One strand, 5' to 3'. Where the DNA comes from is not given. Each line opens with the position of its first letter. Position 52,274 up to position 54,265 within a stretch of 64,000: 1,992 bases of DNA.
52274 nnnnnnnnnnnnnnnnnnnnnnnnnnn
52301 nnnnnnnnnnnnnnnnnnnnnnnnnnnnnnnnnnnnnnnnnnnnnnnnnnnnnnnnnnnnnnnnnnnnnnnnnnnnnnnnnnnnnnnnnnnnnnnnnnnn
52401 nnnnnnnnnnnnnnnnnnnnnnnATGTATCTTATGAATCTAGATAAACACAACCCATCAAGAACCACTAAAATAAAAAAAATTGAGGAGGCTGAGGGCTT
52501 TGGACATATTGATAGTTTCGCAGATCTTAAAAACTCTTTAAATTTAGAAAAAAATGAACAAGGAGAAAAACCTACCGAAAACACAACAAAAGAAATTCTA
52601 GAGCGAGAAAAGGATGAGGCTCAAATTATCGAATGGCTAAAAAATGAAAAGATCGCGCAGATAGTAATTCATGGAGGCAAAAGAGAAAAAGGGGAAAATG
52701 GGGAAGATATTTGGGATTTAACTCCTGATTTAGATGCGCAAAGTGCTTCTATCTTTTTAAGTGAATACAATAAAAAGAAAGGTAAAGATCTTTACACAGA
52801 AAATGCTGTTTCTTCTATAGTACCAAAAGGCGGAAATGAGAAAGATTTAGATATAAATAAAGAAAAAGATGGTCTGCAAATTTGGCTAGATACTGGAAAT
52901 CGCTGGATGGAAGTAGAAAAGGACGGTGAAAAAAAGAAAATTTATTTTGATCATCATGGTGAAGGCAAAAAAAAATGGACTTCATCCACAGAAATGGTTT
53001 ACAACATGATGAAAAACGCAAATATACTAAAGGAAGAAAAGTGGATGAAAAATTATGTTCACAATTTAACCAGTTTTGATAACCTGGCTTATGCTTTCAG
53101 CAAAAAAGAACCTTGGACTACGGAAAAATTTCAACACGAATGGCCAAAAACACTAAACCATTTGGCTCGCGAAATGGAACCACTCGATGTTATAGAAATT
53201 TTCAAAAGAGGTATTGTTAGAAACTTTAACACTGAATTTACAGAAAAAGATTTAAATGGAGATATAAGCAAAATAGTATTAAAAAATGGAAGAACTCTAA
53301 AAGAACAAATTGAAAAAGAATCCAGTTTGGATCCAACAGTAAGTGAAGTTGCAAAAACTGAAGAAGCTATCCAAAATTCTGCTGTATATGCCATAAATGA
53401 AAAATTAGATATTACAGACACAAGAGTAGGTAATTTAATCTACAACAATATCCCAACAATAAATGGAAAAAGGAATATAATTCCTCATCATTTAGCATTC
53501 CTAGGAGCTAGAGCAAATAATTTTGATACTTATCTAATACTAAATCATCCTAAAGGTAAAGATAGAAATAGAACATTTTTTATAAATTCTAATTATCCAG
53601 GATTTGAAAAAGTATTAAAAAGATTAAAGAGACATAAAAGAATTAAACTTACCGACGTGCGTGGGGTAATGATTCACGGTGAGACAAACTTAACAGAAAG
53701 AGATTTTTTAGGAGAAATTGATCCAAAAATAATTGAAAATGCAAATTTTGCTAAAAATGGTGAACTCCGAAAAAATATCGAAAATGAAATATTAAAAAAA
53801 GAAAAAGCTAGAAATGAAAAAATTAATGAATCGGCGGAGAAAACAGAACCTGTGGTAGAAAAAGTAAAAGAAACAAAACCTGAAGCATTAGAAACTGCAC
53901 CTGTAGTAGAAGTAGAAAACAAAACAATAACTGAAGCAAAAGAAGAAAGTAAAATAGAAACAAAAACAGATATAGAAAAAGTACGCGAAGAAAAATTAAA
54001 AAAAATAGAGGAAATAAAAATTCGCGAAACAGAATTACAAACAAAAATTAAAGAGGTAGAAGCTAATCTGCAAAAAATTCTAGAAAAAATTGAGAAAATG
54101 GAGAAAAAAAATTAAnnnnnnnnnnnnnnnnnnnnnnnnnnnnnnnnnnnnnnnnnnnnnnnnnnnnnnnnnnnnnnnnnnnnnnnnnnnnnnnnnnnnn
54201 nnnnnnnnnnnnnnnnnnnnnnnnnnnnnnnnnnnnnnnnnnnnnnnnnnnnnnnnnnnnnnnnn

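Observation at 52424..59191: Translationally coupled operon of three large low-complexity proteins including a membrane-anchored peptidoglycan amidase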

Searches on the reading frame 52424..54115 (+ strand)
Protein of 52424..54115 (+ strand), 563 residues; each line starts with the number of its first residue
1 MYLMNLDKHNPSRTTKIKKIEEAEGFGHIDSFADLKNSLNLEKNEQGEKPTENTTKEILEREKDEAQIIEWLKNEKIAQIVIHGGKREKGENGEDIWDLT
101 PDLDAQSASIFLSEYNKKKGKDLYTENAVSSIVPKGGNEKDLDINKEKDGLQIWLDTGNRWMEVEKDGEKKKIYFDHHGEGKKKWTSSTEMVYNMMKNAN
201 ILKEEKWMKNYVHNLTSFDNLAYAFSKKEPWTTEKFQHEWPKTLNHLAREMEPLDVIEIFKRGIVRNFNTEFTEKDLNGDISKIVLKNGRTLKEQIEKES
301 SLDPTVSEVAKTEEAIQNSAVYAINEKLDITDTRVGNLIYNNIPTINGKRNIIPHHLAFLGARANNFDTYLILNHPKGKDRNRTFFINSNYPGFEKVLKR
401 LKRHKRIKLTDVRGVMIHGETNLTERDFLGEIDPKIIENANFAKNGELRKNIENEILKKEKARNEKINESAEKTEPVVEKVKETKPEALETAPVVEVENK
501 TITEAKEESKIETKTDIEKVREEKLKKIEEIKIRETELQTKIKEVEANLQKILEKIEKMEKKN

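Call 3: search_protein_families(library=pfam, proteins=[window:52424-54115:+], max_evalue=0.1)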
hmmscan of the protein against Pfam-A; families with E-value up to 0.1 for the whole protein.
window:52424-54115:+ (563 aa): 1 family
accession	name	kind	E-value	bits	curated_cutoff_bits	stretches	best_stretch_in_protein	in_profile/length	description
PF01368.27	DHH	-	0.00084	20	28.1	1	98-197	7-103/125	DHH family, N-terminal domain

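Call 4: search_protein_families(library=ncbifam, proteins=[window:52424-54115:+], max_evalue=0.1)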
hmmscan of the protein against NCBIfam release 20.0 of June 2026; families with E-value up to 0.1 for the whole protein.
window:52424-54115:+ (563 aa): 0 families

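Call 8: search_solved_structures(query=window:52424-54115:+, max_evalue=1, show_alignments=2)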
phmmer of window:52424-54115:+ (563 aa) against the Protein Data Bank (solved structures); distinct sequences matched with E-value up to 1: 0.

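Call 13: find_homologous_proteins(query=window:52424-54115:+, max_evalue=0.001)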
Query window:52424-54115:+ (563 aa): 8 proteins with E <= 0.001 among 8000 candidates.
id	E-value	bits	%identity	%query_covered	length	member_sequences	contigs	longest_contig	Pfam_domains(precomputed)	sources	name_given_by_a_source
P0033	0.0e+0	1147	93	99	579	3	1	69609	-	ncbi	-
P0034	2.1e-180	619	57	94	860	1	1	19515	-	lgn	-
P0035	1.0e-179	617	60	91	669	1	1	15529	-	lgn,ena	-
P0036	3.7e-67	246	37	77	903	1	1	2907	-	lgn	-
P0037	1.2e-56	211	38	69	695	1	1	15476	-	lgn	-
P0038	2.4e-52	197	34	86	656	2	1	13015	-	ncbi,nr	ncbi:hypothetical protein KKB58_01030 [Patescibacteria group bacterium]|nr:hypothetical protein [Pat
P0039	5.7e-38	149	33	66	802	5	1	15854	-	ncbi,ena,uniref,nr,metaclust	ncbi:hypothetical protein A2733_00905 [Candidatus Nomurabacteria bacterium RIFCSPHIGHO2_01_FULL_40_2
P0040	1.5e-36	145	30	73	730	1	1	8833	-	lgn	-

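Call 33: predict_structure(alignment_id=A3)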
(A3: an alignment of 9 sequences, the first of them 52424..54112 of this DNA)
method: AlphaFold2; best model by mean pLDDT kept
length: 563 residues; sequences in the alignment: 9
mean_pLDDT: 73.0   pTM: 0.65
mean pLDDT of the five models: 73.0, 71.7, 71.0, 70.9, 70.0
residues with pLDDT >= 90: 176; 70-90: 214; 50-70: 56; < 50: 117
segments of 3 or more residues with pLDDT < 50: 1-54, 175-177, 179-183, 466-519
pLDDT, mean of each block of 10 residues (from residue 1): 26 26 25 29 29 56 89 93 78 77 89 91 88 70 63 76 86 57 67 93 94 87 77 89 89 93 89 90 92 92 83 92 92 92 88 86 91 81 87 84 88 76 95 95 90 60 47 34 27 24 26 43 62 79 83 79 65
secondary structure, 60 per line:
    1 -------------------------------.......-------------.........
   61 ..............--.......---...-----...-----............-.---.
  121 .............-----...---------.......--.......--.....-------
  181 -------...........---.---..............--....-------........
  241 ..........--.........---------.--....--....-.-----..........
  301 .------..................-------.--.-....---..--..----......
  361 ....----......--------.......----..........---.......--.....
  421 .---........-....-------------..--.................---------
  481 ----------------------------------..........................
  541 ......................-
elements in order: H32-38 H52-74 E77-83 E87-89 E95-97 H103-114 H120-123 E124-133 E151-157 E160-166 E169-173 H188-198 H206-219 H222-225 H233-242 H244-250 H253-261 H274-277 H280-283 H292-301 H308-325 E338-341 H355-364 E369-374 E383-389 H394-403 E407-413 E416-421 H425-432 H434-437 H455-471 H515-562

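Call 36: fold_search(model_id=the predicted structure, library=pdb)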
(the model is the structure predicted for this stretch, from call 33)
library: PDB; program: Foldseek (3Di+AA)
matches with E <= 10: 286; with E <= 0.001: 10
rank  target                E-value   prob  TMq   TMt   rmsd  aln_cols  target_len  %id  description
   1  9r7o_A                1.5e-04  1.00  0.28  0.43   8.7       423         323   11  DhhP of Borrelia burgdorferi in complex with AMP (released 2026-01-21)
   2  8a8k_A                2.1e-04  1.00  0.28  0.43  10.5       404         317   14  PAP phosphatase from Methanothermococcus thermolithotrophicus refined to 3.1 A (released 2023-04-26)
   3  9r7o_C                2.7e-04  1.00  0.28  0.43   9.3       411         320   11  DhhP of Borrelia burgdorferi in complex with AMP (released 2026-01-21)
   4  8a8k_B                3.0e-04  0.99  0.28  0.43  10.3       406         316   12  PAP phosphatase from Methanothermococcus thermolithotrophicus refined to 3.1 A (released 2023-04-26)
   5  9r7o_D                3.2e-04  0.94  0.20  0.27  12.1       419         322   11  DhhP of Borrelia burgdorferi in complex with AMP (released 2026-01-21)
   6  2qb7_B                3.6e-04  0.87  0.16  0.23  16.6       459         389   10  Saccharomyces cerevisiae cytosolic exopolyphosphatase, phosphate complex (released 2007-12-11)
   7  2qb6_B                3.6e-04  0.85  0.16  0.22  16.4       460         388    9  Saccharomyces cerevisiae cytosolic exopolyphosphatase, sulfate complex (released 2007-12-11)
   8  9r99_A                5.4e-04  1.00  0.31  0.48   7.9       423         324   11  DhhP of Borrelia burgdorferi in complex with MD1252 (released 2026-01-21)
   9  5xsp_A                7.3e-04  0.96  0.25  0.36  10.1       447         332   12  The catalytic domain of GdpP with 5'-pApA (released 2018-01-31)
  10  2qb6_A                7.7e-04  0.80  0.17  0.23  16.4       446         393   10  Saccharomyces cerevisiae cytosolic exopolyphosphatase, sulfate complex (released 2007-12-11)
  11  7e15_A                1.2e-03  0.90  0.24  0.27  15.0       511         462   10  Protein ternary complex working for DNA replication initiation (released 2021-10-06)
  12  5ght                  2.0e-03  0.60  0.17  0.19  18.4       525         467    8  DNA replication protein (released 2016-10-12)
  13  5x4j                  2.1e-03  0.97  0.31  0.35  12.4       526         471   10  The crystal structure of Pyrococcus furiosus RecJ (Zn-soaking) (released 2018-02-14)
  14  5xsp_B                2.1e-03  0.66  0.20  0.27  13.0       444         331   10  The catalytic domain of GdpP with 5'-pApA (released 2018-01-31)
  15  5x4h                  2.5e-03  0.96  0.30  0.35  12.6       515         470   11  The crystal structure of Pyrococcus furiosus RecJ (wild-type) (released 2018-02-14)
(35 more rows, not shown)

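Call 41: search_protein_families(library=pfam, proteins=[P0034, P0039], max_evalue=0.05)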
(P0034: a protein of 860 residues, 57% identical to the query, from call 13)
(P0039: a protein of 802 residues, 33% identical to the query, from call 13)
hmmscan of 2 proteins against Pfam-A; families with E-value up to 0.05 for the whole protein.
P0034 (860 aa): 1 family
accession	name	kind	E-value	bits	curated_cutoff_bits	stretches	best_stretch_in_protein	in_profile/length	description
PF01368.27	DHH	-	0.00025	21.8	28.1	1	140-236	9-102/125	DHH family, N-terminal domain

P0039 (802 aa): 0 families

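Call 53: find_encoding_contigs(protein=P0039, flank=9000, max_places=1)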
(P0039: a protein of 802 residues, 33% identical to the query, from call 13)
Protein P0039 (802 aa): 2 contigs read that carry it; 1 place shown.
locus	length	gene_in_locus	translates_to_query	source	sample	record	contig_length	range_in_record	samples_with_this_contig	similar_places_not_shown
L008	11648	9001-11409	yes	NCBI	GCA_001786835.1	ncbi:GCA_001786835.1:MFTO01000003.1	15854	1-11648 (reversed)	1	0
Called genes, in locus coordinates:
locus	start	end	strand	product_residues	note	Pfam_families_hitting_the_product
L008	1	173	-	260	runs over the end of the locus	PF01978:TrmB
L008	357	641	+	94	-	-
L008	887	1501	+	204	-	-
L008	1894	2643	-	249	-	PF01978:TrmB, PF22194:WHD_F93 (faint)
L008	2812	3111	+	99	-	-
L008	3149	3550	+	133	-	-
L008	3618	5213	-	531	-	PF01743:PolyA_pol, PF12627:PolyA_pol_RNAbd, PF01966:HD (weak), PF13735:tRNA_NucTran2_2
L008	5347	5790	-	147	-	-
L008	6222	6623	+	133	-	PF08378:NERD (faint), PF02021:UPF0102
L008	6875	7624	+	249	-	PF02535:Zip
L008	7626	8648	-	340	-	PF23446:LysM1_NFP_LYK (faint), PF01476:LysM, PF23473:LysM3_LYK4_5 (faint), PF01476:LysM, PF01551:Peptidase_M23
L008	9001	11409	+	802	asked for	-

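Call 54: find_encoding_contigs(protein=P0038, flank=9000, max_places=1)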
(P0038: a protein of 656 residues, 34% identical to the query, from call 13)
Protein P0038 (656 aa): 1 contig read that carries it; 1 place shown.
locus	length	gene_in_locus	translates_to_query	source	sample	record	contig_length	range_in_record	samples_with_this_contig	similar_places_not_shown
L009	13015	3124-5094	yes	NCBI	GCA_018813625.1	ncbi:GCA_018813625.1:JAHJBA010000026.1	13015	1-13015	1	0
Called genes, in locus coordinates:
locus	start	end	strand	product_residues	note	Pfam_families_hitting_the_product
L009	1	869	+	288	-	PF01522:Polysacc_deac_1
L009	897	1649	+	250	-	PF02535:Zip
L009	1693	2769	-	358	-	PF01476:LysM (weak), PF23446:LysM1_NFP_LYK (faint), PF23473:LysM3_LYK4_5 (weak), PF01476:LysM, PF01551:Peptidase_M23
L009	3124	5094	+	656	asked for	-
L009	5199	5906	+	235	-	-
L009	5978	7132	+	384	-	-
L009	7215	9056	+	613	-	-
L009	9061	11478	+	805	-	-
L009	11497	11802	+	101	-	PF18908:DUF5663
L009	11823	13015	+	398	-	PF00580:UvrD-helicase, PF13245:AAA_19, PF13604:AAA_30 (faint), PF13361:UvrD_C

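Call 56: search_protein_families(library=phrogs, proteins=[window:52424-54112:+], max_evalue=0.01)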
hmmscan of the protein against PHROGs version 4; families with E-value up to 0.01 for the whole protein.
window:52424-54112:+ (563 aa): 0 families

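Call 58: list_cluster_members(proteins=[P0001, P0033, P0042, window:56237-59191:+, window:52433-54115:+])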
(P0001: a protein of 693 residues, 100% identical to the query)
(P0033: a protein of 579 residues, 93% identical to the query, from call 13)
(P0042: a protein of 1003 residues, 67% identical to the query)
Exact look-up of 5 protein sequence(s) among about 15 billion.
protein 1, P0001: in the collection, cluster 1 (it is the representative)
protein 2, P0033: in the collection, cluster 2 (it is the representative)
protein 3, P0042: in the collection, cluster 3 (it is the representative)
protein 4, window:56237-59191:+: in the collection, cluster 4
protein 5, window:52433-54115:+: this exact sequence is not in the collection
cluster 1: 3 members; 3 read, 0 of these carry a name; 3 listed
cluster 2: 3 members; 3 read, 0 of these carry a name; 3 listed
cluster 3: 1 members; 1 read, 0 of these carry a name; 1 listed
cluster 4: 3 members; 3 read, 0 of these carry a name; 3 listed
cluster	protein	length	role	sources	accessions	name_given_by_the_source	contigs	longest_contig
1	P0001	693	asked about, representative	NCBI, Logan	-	-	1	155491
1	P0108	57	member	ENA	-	-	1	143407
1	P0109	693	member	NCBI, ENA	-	-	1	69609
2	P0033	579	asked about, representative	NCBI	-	-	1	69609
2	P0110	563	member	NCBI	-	-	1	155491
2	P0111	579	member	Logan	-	-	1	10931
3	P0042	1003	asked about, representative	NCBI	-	-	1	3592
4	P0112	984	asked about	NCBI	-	-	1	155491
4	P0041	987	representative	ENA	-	-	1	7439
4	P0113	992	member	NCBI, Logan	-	-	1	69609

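Call 103: search_protein_families(library=padloc, proteins=[window:52424-54112:+], max_evalue=0.01)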
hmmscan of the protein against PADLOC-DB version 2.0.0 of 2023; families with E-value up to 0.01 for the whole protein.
window:52424-54112:+ (563 aa): 0 families

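Call 114: search_protein_families(library=pfam, proteins=[L009:5978-7129:+, L009:5199-5903:+, L009:7215-9053:+], max_evalue=0.001)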
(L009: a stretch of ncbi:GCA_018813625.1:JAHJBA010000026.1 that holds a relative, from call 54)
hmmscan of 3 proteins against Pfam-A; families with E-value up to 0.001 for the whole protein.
L009:5978-7129:+ (384 aa): 0 families

L009:5199-5903:+ (235 aa): 0 families

L009:7215-9053:+ (613 aa): 0 families
